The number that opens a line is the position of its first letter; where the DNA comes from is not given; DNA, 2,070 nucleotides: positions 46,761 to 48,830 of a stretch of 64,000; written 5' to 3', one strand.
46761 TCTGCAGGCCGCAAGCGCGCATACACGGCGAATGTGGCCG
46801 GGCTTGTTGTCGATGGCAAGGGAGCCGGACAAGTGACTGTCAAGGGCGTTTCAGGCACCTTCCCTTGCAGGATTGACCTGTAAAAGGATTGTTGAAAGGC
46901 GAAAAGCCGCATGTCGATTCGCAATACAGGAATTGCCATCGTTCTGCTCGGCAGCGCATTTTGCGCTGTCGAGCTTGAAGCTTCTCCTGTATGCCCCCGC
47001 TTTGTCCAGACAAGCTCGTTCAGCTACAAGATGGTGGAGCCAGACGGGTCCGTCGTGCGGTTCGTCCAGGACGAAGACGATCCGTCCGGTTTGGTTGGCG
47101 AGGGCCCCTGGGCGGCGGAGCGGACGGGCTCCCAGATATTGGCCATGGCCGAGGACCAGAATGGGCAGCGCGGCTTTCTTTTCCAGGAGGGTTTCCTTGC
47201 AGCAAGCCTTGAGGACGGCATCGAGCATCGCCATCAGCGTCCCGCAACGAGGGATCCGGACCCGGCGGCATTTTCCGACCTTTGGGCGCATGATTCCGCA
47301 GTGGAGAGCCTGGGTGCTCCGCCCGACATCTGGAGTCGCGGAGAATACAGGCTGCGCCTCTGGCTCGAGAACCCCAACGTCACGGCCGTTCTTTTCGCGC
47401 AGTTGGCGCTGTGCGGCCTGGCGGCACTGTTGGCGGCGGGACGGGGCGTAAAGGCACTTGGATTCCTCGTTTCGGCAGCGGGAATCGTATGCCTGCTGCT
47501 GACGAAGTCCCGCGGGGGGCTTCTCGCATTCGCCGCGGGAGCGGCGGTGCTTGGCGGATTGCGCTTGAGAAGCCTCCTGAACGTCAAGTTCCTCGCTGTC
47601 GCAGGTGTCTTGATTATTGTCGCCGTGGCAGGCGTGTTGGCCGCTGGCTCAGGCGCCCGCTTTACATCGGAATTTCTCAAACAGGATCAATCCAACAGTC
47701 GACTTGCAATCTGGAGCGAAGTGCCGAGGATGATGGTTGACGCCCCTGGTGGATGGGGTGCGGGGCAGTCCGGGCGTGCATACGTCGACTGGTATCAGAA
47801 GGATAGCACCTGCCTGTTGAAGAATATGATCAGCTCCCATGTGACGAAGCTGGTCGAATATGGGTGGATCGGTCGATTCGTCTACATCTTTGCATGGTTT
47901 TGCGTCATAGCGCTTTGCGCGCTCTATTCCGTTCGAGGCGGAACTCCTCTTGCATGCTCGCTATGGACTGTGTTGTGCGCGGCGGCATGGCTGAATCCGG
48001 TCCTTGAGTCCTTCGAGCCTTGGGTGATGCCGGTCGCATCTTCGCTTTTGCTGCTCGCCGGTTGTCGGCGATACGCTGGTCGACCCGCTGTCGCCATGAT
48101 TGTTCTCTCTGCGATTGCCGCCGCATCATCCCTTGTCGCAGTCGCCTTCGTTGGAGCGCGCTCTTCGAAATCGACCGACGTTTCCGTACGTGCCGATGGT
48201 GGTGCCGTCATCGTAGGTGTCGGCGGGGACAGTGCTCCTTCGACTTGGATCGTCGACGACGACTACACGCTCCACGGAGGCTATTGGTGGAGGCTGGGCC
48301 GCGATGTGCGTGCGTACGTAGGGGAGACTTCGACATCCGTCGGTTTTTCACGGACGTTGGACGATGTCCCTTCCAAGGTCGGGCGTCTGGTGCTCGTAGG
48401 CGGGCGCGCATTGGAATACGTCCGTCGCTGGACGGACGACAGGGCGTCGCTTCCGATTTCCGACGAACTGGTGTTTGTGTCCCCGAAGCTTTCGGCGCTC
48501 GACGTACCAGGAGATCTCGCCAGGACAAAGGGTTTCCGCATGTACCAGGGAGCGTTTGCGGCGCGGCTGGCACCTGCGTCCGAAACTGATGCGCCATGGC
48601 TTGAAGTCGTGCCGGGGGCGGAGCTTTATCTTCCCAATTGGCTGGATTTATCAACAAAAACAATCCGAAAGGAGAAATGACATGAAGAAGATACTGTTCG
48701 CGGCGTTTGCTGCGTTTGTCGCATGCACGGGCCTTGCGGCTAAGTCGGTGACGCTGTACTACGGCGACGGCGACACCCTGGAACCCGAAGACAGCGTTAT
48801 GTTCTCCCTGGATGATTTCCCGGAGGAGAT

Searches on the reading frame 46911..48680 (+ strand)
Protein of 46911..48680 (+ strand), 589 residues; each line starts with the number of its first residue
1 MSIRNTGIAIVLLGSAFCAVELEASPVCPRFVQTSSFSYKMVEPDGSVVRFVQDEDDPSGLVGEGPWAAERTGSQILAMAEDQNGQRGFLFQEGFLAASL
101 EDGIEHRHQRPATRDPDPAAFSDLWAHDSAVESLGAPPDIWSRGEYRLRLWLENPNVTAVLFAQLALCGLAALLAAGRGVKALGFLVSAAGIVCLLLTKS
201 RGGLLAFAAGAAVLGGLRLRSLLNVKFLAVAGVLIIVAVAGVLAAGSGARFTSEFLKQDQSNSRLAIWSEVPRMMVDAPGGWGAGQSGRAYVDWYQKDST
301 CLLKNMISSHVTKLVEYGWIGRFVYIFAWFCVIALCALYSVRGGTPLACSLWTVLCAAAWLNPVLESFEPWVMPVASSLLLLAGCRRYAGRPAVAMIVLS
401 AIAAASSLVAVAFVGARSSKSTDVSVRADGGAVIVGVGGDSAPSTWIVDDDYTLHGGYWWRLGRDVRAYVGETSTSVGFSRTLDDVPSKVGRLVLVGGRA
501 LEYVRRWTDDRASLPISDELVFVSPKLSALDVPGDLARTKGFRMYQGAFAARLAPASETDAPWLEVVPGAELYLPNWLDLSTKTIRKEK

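Call 86: search_protein_families(library=pfam, proteins=[window:46911-48680:+], max_evalue=0.001)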
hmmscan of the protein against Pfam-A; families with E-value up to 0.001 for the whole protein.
window:46911-48680:+ (589 aa): 1 family
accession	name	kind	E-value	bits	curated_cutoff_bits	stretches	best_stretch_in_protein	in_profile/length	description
PF04932.20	Wzy_C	-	6.8e-14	52.3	31.7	1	187-325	2-148/149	O-Antigen ligase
